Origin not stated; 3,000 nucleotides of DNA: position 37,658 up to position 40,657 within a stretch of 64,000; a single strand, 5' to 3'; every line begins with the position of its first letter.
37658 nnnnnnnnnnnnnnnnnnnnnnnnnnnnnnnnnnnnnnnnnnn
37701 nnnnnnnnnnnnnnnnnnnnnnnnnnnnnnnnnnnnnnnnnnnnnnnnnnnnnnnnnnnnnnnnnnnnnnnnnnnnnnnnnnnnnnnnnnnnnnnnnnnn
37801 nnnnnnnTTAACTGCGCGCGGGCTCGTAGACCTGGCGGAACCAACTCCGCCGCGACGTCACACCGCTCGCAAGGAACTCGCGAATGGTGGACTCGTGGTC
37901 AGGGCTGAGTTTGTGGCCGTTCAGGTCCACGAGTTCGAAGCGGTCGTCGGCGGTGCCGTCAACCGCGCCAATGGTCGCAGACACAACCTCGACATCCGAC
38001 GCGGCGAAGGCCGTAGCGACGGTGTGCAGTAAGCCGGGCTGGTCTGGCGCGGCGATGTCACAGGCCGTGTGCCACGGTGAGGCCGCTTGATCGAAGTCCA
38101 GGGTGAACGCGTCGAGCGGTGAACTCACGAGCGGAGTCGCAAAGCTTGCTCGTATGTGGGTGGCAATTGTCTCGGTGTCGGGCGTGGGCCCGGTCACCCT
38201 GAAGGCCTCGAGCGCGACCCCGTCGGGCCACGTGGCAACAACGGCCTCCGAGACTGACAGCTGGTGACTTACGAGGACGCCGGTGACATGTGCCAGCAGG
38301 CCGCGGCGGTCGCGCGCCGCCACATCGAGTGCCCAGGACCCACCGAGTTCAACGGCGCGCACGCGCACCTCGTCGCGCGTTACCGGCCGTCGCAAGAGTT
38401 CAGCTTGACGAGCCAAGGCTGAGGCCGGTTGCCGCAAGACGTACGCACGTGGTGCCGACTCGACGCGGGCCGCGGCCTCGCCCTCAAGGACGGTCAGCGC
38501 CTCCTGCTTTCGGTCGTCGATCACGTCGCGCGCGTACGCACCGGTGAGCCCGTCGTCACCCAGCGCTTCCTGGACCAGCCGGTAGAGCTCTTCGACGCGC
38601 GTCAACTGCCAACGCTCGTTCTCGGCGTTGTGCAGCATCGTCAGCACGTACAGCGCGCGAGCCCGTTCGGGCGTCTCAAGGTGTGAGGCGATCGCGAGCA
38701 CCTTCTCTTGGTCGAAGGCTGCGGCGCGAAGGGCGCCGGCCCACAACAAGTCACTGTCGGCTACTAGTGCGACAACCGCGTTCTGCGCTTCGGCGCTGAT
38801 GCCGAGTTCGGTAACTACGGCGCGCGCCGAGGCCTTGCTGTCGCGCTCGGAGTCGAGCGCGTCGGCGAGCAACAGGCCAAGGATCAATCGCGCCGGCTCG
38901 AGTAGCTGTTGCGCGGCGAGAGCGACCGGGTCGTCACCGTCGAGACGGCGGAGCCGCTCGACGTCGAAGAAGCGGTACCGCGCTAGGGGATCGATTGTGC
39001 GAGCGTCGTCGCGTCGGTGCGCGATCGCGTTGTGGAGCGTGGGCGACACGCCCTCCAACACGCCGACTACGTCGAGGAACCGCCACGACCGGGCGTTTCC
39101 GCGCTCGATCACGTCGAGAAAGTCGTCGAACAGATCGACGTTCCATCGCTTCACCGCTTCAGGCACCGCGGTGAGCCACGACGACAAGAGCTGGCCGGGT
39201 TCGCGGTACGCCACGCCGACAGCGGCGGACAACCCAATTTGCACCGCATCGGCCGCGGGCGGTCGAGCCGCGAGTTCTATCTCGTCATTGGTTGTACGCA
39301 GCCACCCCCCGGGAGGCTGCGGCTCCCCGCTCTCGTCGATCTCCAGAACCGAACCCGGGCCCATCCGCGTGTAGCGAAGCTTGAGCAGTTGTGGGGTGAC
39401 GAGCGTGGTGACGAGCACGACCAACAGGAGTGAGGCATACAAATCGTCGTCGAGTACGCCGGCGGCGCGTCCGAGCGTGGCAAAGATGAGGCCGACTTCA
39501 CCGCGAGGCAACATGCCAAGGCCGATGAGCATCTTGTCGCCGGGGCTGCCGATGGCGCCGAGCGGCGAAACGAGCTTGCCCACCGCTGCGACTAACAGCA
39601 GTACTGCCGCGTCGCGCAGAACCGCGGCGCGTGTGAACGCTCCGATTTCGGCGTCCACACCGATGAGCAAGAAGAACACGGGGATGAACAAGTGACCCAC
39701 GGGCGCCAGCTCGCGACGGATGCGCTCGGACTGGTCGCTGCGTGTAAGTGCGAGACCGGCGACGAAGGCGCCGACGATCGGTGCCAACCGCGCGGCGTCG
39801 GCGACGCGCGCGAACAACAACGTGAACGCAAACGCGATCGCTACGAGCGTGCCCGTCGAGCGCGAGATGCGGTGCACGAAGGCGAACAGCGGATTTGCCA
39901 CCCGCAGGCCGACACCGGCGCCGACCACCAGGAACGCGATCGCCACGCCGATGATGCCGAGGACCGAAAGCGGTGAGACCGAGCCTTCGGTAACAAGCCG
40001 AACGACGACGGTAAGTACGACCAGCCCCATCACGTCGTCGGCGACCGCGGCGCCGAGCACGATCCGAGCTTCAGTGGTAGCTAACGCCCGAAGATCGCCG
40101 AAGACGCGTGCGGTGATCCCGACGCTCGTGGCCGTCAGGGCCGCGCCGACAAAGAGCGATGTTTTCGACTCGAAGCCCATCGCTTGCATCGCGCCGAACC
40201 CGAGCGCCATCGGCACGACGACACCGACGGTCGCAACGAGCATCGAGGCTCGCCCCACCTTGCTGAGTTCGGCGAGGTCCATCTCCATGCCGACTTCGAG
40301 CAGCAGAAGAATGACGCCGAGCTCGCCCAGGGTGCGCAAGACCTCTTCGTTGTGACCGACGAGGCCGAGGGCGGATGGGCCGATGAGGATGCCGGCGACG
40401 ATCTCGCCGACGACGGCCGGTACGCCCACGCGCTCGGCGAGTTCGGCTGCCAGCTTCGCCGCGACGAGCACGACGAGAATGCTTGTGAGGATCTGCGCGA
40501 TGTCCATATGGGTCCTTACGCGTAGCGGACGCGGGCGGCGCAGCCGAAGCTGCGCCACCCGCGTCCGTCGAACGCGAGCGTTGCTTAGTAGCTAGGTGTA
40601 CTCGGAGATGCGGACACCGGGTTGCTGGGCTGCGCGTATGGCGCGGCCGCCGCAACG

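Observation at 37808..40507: Cation:proton antiporter that has captured a GlnD-like nitrogen-sensor tail (degenerate HD + 2 ACT, no transferase domain)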

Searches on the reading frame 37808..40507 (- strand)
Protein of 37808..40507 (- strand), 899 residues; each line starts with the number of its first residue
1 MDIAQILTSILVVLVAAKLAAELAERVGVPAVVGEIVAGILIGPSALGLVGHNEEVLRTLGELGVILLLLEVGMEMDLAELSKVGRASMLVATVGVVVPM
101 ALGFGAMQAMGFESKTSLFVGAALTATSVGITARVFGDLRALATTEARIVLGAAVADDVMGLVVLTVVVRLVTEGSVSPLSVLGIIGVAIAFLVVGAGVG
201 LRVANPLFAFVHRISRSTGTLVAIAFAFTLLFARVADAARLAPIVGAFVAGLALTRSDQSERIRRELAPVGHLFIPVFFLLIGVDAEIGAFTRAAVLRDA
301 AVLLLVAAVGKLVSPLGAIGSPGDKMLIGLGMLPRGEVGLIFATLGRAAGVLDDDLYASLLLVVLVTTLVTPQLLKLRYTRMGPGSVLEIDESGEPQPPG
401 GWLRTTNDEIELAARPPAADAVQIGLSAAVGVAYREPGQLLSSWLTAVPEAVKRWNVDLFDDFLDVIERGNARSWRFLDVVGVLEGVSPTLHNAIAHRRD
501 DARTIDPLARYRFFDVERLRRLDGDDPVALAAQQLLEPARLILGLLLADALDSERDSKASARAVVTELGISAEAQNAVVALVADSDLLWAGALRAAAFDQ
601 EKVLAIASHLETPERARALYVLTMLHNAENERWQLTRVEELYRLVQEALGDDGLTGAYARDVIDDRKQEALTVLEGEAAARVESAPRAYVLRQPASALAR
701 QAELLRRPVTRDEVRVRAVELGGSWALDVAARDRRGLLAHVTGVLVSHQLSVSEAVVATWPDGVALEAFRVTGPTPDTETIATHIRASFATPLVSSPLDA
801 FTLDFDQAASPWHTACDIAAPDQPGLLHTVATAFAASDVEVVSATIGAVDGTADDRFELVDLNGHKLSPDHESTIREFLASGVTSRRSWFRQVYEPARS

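Call 7: search_protein_families(library=pfam, proteins=[window:37808-40507:-], max_evalue=1)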
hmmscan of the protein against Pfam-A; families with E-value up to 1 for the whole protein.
window:37808-40507:- (899 aa): 4 families
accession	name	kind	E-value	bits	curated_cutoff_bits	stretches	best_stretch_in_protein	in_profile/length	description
PF00999.27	Na_H_Exchanger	-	2.3e-64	218.1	26.2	1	17-373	7-367/375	Sodium/hydrogen exchanger, transmembrane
PF01842.31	ACT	-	3.2e-12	46.4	27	2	820-869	7-55/66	ACT domain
PF13291.12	ACT_4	-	0.00034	21.7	27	0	727-759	9-41/80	ACT domain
PF22629.2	ACT_AHAS_ss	-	0.022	15.3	27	0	727-760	1-34/67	AHAS small subunit-like ACT domain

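Call 8: search_protein_families(library=ncbifam, proteins=[window:37808-40507:-], max_evalue=1)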
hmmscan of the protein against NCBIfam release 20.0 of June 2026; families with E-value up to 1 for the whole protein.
window:37808-40507:- (899 aa): 14 families
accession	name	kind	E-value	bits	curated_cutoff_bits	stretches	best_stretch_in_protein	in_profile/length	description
TIGR00932.1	2a37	subfamily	5.6e-52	177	238.3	1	14-284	1-272/275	monovalent cation:proton antiporter-2 (CPA2) family protein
NF045626.1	FeTrans_MagA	equivalog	5.2e-26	91.5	700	1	7-371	8-369/386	iron transporter MagA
TIGR01693.1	UTase_glnD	equivalog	1.2e-25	90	519.4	1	527-881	453-847/850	[protein-PII] uridylyltransferase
NF002973.0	PRK03659.1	equivalog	2.5e-22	79.2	804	1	4-377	4-375/602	glutathione-regulated potassium-efflux system protein KefB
NF002924.0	PRK03562.1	equivalog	7e-21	74.3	752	1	5-377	5-378/623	glutathione-regulated potassium-efflux system protein KefC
NF003467.0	PRK05092.1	equivalog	1.2e-19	69.6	959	2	559-775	565-792/940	[protein-PII] uridylyltransferase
NF007950.1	PRK10669.1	equivalog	2.4e-17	63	700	1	5-377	6-386/547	YbaL family putative K(+) efflux transporter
NF002837.0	PRK03059.1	equivalog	1.2e-16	60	1010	2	560-777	505-732/857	[protein-PII] uridylyltransferase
NF003716.0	PRK05326.1-3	equivalog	2.7e-13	49.2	355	1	3-376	4-383/499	potassium/proton antiporter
NF003448.0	PRK05007.1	equivalog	2.7e-13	48.7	1255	1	565-884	530-879/884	bifunctional uridylyltransferase/uridylyl-removing protein GlnD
NF002895.0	PRK03381.1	equivalog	9.1e-12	43.9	631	1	558-873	468-768/782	[protein-PII] uridylyltransferase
NF001366.0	PRK00275.1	equivalog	1.8e-09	36.1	1299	2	812-874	813-876/895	[protein-PII] uridylyltransferase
NF002487.0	PRK01759.1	equivalog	1.6e-07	29.9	890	1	567-879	515-857/862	bifunctional uridylyltransferase/uridylyl-removing protein GlnD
NF006352.0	PRK08577.1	equivalog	0.01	15.9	140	0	711-750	41-82/136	hypothetical protein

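Call 10: search_solved_structures(query=window:37808-40507:-, max_evalue=0.01)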
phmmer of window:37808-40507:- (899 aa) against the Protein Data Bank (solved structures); distinct sequences matched with E-value up to 0.01: 6.
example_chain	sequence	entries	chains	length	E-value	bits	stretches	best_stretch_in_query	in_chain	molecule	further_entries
4bwz_A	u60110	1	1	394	8.6e-57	196.2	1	4-376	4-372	NA(+)/H(+) ANTIPORTER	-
5bz2_A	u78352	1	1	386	1.1e-56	195.9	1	4-376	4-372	Na(+)/H(+) antiporter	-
5bz3_A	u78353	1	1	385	1.6e-56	195.4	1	5-376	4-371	Na(+)/H(+) antiporter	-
8bxg_A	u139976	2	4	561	1.7e-18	69.5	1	7-398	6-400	Glutathione-regulated potassium-efflux system protein KefC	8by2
9emb_A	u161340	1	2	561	7.5e-18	67.4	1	7-398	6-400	Glutathione-regulated potassium-efflux system protein KefC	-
4czb_A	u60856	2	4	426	0.0093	17.5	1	10-196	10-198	NA(+)/H(+) ANTIPORTER 1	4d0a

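Call 11: find_homologous_proteins(query=window:37808-40507:-, max_evalue=0.00001)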
Query window:37808-40507:- (899 aa): 2996 proteins with E <= 0.00001 among 8000 candidates; the best 120 are listed.
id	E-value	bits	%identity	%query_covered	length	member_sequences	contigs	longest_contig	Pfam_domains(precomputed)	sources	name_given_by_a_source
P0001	0.0e+0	1894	100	100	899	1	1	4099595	PF00999.27,PF01842.32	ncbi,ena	-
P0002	0.0e+0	1518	80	100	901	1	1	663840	PF00999.27,PF13291.13,PF01842.32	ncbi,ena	-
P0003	0.0e+0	1384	74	100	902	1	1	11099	PF00999.27,PF13291.13,PF01842.32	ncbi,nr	ncbi:MAG: cation:proton antiporter [Actinobacteria bacterium]|nr:cation:proton antiporter [Actinomyc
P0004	0.0e+0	1210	66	100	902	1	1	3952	PF00999.27,PF13291.13,PF01842.32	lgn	-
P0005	0.0e+0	1202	66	100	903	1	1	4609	PF00999.27,PF13291.13,PF01842.32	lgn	-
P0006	0.0e+0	1192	66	99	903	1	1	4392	PF00999.27,PF13291.13,PF01842.32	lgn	-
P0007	0.0e+0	1186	65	99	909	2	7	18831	PF00999.27,PF01842.32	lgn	-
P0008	0.0e+0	1178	65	99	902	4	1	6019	PF00999.27,PF01842.32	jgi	jgi:Kef-type K+ transport system membrane component KefB/predicted amino acid-binding ACT domain pro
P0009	0.0e+0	1172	66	99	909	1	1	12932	PF00999.27,PF13291.13,PF01842.32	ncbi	-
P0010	0.0e+0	1172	65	100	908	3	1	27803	PF00999.27,PF01842.32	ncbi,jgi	-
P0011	0.0e+0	1138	64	99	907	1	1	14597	PF00999.27,PF01842.32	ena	-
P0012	0.0e+0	1136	64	99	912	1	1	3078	PF00999.27,PF01842.32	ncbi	-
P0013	0.0e+0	1132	65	98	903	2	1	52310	PF00999.27,PF13291.13,PF01842.32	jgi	jgi:Kef-type K+ transport system membrane component KefB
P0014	0.0e+0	1127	63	100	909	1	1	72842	PF00999.27,PF01842.32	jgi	jgi:Kef-type K+ transport system membrane component KefB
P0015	0.0e+0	1127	64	100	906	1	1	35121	PF00999.27,PF01842.32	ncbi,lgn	-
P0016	0.0e+0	1121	64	99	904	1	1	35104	PF00999.27,PF01842.32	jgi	jgi:Kef-type K+ transport system membrane component KefB/predicted amino acid-binding ACT domain pro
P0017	0.0e+0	1120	63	100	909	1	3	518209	PF00999.27,PF01842.32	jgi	jgi:Kef-type K+ transport system membrane component KefB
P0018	0.0e+0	1118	63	99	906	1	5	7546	PF00999.27,PF01842.32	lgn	-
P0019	0.0e+0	1116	63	99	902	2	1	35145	PF00999.27,PF13291.13,PF01842.32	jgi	jgi:Kef-type K+ transport system membrane component KefB/predicted amino acid-binding ACT domain pro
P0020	0.0e+0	1112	62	99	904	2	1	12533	PF00999.27,PF13291.13,PF01842.32,PF22754.5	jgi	jgi:Kef-type K+ transport system membrane component KefB/predicted amino acid-binding ACT domain pro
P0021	0.0e+0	1111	62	99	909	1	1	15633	PF00999.27,PF01842.32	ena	-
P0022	0.0e+0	1108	63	99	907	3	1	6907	PF00999.27,PF01842.32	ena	-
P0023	0.0e+0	1103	62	99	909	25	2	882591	PF00999.27,PF01842.32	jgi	jgi:Kef-type K+ transport system membrane component KefB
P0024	0.0e+0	1102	62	100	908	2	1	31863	PF00999.27,PF13291.13,PF01842.32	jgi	jgi:Kef-type K+ transport system membrane component KefB/predicted amino acid-binding ACT domain pro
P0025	0.0e+0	1089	61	99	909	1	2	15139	PF00999.27,PF01842.32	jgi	jgi:Kef-type K+ transport system membrane component KefB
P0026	0.0e+0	1077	61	100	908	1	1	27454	PF00999.27,PF01842.32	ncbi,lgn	-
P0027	0.0e+0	1076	61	99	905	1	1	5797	PF00999.27,PF01842.32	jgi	jgi:Kef-type K+ transport system membrane component KefB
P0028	0.0e+0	1075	62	99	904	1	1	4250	PF00999.27,PF01842.32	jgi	jgi:Kef-type K+ transport system membrane component KefB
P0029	0.0e+0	1074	62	100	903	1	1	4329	PF00999.27,PF01842.32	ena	-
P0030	0.0e+0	1070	61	100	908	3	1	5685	PF00999.27,PF01842.32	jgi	jgi:Kef-type K+ transport system membrane component KefB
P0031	0.0e+0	1067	61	99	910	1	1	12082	PF00999.27,PF01842.32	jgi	jgi:Kef-type K+ transport system membrane component KefB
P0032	0.0e+0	1064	62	91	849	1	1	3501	PF00999.27,PF13291.13,PF01842.32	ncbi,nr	ncbi:MAG: cation:proton antiporter, partial [Acidimicrobiales bacterium]|nr:cation:proton antiporter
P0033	0.0e+0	1060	61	100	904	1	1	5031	PF00999.27,PF01842.32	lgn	-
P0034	0.0e+0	1058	61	100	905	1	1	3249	PF00999.27,PF13291.13,PF01842.32,PF22754.5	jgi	jgi:Kef-type K+ transport system membrane component KefB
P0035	0.0e+0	1053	61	100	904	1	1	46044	PF00999.27,PF01842.32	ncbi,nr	ncbi:MAG TPA: cation:proton antiporter [Acidimicrobiales bacterium]|nr:cation:proton antiporter [Aci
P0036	0.0e+0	1047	60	99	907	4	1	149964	PF00999.27,PF01842.32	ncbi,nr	ncbi:MAG TPA: cation:proton antiporter [Acidimicrobiales bacterium]|nr:cation:proton antiporter [Aci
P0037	0.0e+0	1042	60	100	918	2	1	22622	PF00999.27,PF01842.32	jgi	jgi:Kef-type K+ transport system membrane component KefB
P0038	0.0e+0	1041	60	99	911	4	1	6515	PF00999.27,PF01842.32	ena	-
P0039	0.0e+0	1037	64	91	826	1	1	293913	PF00999.27,PF13291.13,PF01842.32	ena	-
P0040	0.0e+0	1036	59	99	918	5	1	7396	PF00999.27,PF01842.32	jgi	-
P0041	0.0e+0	1035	60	99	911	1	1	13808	PF00999.27,PF01842.32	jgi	jgi:Kef-type K+ transport system membrane component KefB/predicted amino acid-binding ACT domain pro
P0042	0.0e+0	1033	60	99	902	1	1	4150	PF00999.27,PF01842.32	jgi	jgi:Kef-type K+ transport system membrane component KefB/predicted amino acid-binding ACT domain pro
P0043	0.0e+0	1027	60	98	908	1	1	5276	PF00999.27,PF01842.32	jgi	jgi:Kef-type K+ transport system membrane component KefB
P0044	0.0e+0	1025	60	99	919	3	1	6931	PF00999.27,PF01842.32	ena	-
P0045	0.0e+0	1025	59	99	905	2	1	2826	PF00999.27,PF01842.32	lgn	-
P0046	0.0e+0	1024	58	100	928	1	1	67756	PF00999.27,PF01842.32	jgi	jgi:Kef-type K+ transport system membrane component KefB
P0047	0.0e+0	1024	59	100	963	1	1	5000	PF00999.27,PF13291.13,PF01842.32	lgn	-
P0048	0.0e+0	1021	60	99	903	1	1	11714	PF00999.27,PF13291.13,PF01842.32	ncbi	ncbi:MAG: cation:proton antiporter [Acidimicrobiales bacterium]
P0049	0.0e+0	1019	60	99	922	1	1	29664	PF00999.27,PF01842.32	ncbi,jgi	jgi:Kef-type K+ transport system membrane component KefB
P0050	0.0e+0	1014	59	99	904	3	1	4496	PF00999.27,PF13291.13,PF01842.32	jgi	jgi:Kef-type K+ transport system membrane component KefB/predicted amino acid-binding ACT domain pro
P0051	0.0e+0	1014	59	99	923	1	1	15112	PF00999.27,PF01842.32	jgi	jgi:Kef-type K+ transport system membrane component KefB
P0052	0.0e+0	1012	59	99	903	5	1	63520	PF00999.27,PF26956.1,PF13291.13,PF01842.32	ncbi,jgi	-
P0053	1.8e-298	1011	59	99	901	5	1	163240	PF00999.27,PF01842.32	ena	-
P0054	2.4e-297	1007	58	99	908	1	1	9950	PF00999.27,PF13291.13,PF01842.32,PF22754.5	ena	-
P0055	5.6e-297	1006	57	96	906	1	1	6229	PF00999.27,PF01842.32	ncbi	ncbi:MAG: cation:proton antiporter [Acidimicrobiales bacterium]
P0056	2.8e-296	1003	59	97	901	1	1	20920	PF00999.27,PF13291.13,PF01842.32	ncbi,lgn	-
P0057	6.2e-296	1002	59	98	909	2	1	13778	PF00999.27,PF01842.32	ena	-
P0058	6.2e-296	1002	58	99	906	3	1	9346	PF00999.27,PF01842.32,PF22754.5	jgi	jgi:Kef-type K+ transport system membrane component KefB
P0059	1.6e-295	1001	59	98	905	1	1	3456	PF00999.27,PF13291.13,PF01842.32,PF22754.5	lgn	-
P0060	2.3e-295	1000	58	100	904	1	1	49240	PF00999.27,PF01842.32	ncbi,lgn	ncbi:MAG: cation:proton antiporter [Acidimicrobiales bacterium]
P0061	3.7e-295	1000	58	98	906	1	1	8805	PF00999.27,PF13291.13,PF01842.32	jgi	jgi:Kef-type K+ transport system membrane component KefB/predicted amino acid-binding ACT domain pro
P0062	1.4e-294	998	59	100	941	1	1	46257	PF00999.27,PF01842.32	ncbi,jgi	jgi:Kef-type K+ transport system membrane component KefB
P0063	2.1e-294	997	58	98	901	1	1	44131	PF00999.27,PF01842.32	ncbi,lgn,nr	ncbi:MAG: cation:proton antiporter [Acidimicrobiales bacterium]|nr:cation:proton antiporter [Acidimi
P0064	2.5e-294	997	58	99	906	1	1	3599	PF00999.27,PF22629.3,PF01842.32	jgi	jgi:Kef-type K+ transport system membrane component KefB/predicted amino acid-binding ACT domain pro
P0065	4.0e-294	996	59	98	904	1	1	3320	PF00999.27,PF01842.32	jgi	jgi:Na+:H+ antiporter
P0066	6.2e-294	996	58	99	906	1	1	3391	PF00999.27,PF22629.3,PF01842.32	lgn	-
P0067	1.2e-293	995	59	98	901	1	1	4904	PF00999.27,PF13291.13,PF01842.32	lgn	-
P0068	1.6e-293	994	58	99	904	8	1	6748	PF00999.27,PF01842.32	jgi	jgi:Kef-type K+ transport system membrane component KefB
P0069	2.4e-293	994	58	98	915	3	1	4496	PF00999.27,PF13291.13,PF01842.32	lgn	-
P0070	6.3e-293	992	58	98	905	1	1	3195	PF00999.27,PF01842.32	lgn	-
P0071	9.5e-293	992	58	99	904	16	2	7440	PF00999.27,PF01842.32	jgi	jgi:Na+:H+ antiporter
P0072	1.1e-292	991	58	98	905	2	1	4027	PF00999.27,PF01842.32,PF22754.5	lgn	-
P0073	1.2e-292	991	56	100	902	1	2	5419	PF00999.27,PF01842.32,PF22754.5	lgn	-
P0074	1.3e-292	991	58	100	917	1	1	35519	PF00999.27,PF01842.32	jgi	jgi:Kef-type K+ transport system membrane component KefB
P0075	1.5e-292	991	57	99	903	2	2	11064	PF00999.27,PF01842.32,PF22754.5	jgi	jgi:Kef-type K+ transport system membrane component KefB/predicted amino acid-binding ACT domain pro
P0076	8.0e-292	989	58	98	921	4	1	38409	PF00999.27,PF13291.13,PF01842.32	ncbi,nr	ncbi:MAG TPA: cation:proton antiporter [Acidimicrobiales bacterium]|nr:cation:proton antiporter [Aci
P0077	9.6e-292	988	59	98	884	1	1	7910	PF00999.27,PF01842.32,PF22754.5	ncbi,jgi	ncbi:MAG: hypothetical protein QOC92_248 [Acidimicrobiaceae bacterium]|jgi:Kef-type K+ transport sys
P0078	1.1e-291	988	57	98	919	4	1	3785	PF00999.27,PF13291.13,PF01842.32,PF22754.5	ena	-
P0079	3.7e-291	986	58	98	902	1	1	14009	PF00999.27,PF01842.32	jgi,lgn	jgi:Kef-type K+ transport system membrane component KefB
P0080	1.8e-290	984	58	99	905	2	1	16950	PF00999.27,PF01842.32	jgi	-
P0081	6.2e-290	982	58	99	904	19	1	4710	PF00999.27,PF01842.32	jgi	jgi:Kef-type K+ transport system membrane component KefB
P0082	1.1e-289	982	58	98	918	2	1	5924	PF00999.27,PF01842.32,PF22754.5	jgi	jgi:Na+:H+ antiporter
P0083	2.7e-289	980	58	98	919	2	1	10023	PF00999.27,PF13291.13,PF01842.32,PF22754.5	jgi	jgi:Kef-type K+ transport system membrane component KefB/predicted amino acid-binding ACT domain pro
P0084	4.1e-289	980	58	99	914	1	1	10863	PF00999.27,PF13291.13,PF01842.32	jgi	jgi:Kef-type K+ transport system membrane component KefB/predicted amino acid-binding ACT domain pro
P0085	4.9e-289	979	57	100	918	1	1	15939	PF00999.27,PF01842.32,PF22754.5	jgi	jgi:Kef-type K+ transport system membrane component KefB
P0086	8.6e-289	979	58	100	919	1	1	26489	PF00999.27,PF01842.32,PF22754.5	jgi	jgi:Kef-type K+ transport system membrane component KefB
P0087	1.2e-288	978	58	98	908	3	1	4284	PF00999.27,PF01842.32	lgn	-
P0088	4.7e-288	976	58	98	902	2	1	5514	PF00999.27,PF13291.13,PF01842.32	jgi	jgi:Kef-type K+ transport system membrane component KefB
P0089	5.3e-288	976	57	95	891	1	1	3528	PF00999.27,PF01842.32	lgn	-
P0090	6.0e-288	976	58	99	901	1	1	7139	PF00999.27,PF13291.13,PF01842.32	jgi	jgi:Kef-type K+ transport system membrane component KefB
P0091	6.0e-288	976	58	98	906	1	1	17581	PF00999.27,PF01842.32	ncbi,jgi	-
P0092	9.2e-288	975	58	99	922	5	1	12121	PF00999.27,PF01842.32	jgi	jgi:Kef-type K+ transport system membrane component KefB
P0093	1.0e-287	975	57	99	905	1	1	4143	PF00999.27,PF01842.32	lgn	-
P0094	1.7e-287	974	56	100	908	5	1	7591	PF00999.27,PF22629.3,PF13291.13,PF01842.32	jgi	-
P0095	2.5e-287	974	58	98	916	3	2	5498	PF00999.27,PF13291.13,PF01842.32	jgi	jgi:Kef-type K+ transport system membrane component KefB/glycine cleavage system regulatory protein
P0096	6.5e-287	972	57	99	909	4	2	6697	PF00999.27,PF13291.13,PF01842.32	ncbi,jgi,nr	ncbi:MAG TPA: cation:proton antiporter [Acidimicrobiales bacterium]|jgi:Na+:H+ antiporter|nr:cation:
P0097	9.9e-287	972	57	99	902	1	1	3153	PF00999.27,PF01842.32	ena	-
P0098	4.4e-286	970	57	98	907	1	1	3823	PF00999.27,PF01842.32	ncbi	-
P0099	4.5e-286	970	58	98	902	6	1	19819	PF00999.27,PF13291.13,PF01842.32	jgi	-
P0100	4.7e-286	970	58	100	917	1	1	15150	PF00999.27,PF13291.13,PF01842.32,PF22754.5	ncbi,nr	ncbi:MAG TPA: cation:proton antiporter [Acidimicrobiales bacterium]|nr:cation:proton antiporter [Aci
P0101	1.2e-285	968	57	100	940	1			PF00999.27,PF01842.32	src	-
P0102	1.3e-285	968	57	98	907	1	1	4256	PF00999.27,PF22629.3,PF01842.32,PF13740.13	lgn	-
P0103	3.3e-285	967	56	98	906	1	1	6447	PF00999.27,PF01842.32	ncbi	-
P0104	1.4e-284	965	57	99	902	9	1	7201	PF00999.27,PF01842.32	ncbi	-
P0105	1.5e-284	965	56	98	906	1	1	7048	PF00999.27,PF01842.32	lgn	-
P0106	1.5e-284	965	57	99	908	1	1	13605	PF00999.27,PF01842.32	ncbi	ncbi:MAG: cation:proton antiporter domain-containing protein [Microthrixaceae bacterium]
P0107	2.3e-284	964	57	99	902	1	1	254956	PF00999.27,PF01842.32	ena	-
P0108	3.4e-284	963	57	98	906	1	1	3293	PF00999.27,PF01842.32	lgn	-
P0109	4.7e-284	963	58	99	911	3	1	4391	PF00999.27,PF13291.13,PF01842.32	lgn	-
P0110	7.7e-284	962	56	98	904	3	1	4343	PF00999.27,PF01842.32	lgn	-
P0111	9.0e-284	962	57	99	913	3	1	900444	PF00999.27,PF01842.32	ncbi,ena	-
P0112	9.3e-284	962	58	98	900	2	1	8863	PF00999.27,PF13291.13,PF01842.32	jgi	jgi:Kef-type K+ transport system membrane component KefB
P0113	1.6e-283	961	57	99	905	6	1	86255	PF00999.27,PF01842.32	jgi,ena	-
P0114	1.9e-283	961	58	99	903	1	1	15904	PF00999.27,PF13291.13,PF01842.32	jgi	jgi:Kef-type K+ transport system membrane component KefB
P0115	2.2e-283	961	58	99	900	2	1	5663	PF00999.27,PF13291.13,PF01842.32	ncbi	-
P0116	2.5e-283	961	57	99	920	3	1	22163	PF00999.27,PF01842.32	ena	-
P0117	2.8e-283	960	57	99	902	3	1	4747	PF00999.27,PF01842.32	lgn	-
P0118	3.1e-283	960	57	98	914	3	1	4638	PF00999.27,PF13291.13,PF01842.32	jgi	jgi:Kef-type K+ transport system membrane component KefB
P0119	3.5e-283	960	58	98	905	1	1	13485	PF00999.27,PF01842.32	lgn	-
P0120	4.0e-283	960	57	99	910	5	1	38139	PF00999.27,PF01842.32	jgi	jgi:Kef-type K+ transport system membrane component KefB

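Call 14: find_encoding_contigs(protein=P0001, flank=10000, max_places=2)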
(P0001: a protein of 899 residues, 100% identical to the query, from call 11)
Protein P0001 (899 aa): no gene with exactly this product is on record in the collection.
